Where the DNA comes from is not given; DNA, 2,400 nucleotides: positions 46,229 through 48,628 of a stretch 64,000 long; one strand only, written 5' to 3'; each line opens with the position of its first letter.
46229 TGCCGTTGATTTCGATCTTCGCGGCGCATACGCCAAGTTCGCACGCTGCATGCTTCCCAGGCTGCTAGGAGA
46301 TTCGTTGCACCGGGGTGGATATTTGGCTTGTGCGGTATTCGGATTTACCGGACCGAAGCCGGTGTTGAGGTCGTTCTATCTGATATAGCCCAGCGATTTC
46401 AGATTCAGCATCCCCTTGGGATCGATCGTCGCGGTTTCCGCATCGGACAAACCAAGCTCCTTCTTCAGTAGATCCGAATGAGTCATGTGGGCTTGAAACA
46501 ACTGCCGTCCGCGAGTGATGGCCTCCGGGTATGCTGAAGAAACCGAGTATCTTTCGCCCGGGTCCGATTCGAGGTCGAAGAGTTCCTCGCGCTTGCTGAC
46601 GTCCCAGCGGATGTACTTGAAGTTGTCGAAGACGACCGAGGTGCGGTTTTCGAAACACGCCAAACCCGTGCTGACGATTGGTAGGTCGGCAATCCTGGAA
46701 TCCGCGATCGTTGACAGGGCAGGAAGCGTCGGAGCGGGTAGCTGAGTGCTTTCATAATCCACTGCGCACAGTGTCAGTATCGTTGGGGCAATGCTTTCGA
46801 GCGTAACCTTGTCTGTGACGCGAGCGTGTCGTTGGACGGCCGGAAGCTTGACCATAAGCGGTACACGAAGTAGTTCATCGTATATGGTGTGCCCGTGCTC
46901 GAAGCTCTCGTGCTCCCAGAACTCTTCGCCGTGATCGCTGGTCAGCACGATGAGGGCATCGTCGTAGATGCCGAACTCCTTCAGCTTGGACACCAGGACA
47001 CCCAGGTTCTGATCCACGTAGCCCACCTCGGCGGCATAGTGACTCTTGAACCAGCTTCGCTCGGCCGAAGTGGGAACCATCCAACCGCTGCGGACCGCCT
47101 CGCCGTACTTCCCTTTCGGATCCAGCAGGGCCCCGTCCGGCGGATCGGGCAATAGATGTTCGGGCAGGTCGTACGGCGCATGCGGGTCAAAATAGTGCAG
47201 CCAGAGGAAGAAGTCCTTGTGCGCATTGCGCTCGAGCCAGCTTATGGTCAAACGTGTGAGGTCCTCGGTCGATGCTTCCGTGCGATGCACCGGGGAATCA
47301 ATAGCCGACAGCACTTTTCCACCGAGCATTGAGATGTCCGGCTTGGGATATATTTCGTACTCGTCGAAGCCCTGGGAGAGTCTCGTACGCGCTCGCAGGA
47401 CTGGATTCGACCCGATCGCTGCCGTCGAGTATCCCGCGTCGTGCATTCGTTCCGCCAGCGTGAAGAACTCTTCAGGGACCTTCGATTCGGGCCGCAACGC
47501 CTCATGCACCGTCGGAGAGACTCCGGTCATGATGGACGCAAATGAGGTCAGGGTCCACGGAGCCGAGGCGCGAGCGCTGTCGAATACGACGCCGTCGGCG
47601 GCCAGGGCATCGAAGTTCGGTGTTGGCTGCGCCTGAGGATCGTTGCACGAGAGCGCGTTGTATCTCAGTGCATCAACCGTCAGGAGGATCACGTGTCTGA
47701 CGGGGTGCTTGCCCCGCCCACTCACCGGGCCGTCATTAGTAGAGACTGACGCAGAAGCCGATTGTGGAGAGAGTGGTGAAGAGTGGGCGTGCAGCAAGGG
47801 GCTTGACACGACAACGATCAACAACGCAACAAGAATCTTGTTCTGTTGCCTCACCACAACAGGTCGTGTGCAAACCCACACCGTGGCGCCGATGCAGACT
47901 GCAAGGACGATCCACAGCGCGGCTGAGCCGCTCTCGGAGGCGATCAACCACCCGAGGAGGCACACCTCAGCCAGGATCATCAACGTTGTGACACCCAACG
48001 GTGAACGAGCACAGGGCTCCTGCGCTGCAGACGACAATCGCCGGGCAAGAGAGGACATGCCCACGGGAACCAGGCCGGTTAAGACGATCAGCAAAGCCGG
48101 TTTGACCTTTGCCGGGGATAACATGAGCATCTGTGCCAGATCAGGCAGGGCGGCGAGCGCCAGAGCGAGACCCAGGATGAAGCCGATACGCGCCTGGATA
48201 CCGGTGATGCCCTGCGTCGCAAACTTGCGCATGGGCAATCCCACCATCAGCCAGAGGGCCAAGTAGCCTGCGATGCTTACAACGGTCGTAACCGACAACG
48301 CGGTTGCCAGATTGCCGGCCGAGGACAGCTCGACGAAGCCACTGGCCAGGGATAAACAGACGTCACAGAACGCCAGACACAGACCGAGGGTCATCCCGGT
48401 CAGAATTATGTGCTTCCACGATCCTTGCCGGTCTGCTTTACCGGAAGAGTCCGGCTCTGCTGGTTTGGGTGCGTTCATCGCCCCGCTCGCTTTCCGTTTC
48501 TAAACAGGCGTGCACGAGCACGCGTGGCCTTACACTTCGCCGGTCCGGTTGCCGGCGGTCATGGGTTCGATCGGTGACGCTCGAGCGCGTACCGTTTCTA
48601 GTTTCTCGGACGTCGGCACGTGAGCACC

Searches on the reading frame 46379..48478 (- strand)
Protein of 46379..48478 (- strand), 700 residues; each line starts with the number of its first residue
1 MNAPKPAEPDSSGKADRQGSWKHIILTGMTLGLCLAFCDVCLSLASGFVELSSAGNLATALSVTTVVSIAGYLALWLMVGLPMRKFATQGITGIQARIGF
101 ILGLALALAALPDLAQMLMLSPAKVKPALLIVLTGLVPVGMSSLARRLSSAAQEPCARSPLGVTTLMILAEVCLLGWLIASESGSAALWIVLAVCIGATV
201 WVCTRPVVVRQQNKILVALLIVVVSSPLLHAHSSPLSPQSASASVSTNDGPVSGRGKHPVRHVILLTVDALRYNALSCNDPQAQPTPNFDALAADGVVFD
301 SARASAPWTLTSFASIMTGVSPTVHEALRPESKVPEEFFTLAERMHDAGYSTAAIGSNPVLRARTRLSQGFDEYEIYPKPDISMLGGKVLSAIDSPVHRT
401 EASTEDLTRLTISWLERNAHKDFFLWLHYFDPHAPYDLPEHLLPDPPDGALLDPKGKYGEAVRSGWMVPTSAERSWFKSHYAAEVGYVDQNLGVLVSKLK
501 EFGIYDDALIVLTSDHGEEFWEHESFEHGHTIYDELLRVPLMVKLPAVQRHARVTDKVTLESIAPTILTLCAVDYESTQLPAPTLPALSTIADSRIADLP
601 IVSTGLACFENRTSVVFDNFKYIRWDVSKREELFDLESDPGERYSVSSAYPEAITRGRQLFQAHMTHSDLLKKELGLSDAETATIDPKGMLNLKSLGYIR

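Call 55: search_protein_families(library=pfam, proteins=[window:46379-48478:-], max_evalue=0.001)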
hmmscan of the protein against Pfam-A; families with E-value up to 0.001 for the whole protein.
window:46379-48478:- (700 aa): 3 families
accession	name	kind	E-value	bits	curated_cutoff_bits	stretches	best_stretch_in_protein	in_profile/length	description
PF00884.28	Sulfatase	-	7.7e-36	124.4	25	1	262-570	2-298/301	Sulfatase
PF01663.27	Phosphodiest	-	2.1e-11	44.5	23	2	263-325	1-60/342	Type I phosphodiesterase / nucleotide pyrophosphatase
PF16347.10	SGSH_C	-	5.1e-06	27.2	29.3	0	522-575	2-55/154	N-sulphoglucosamine sulphohydrolase, C-terminal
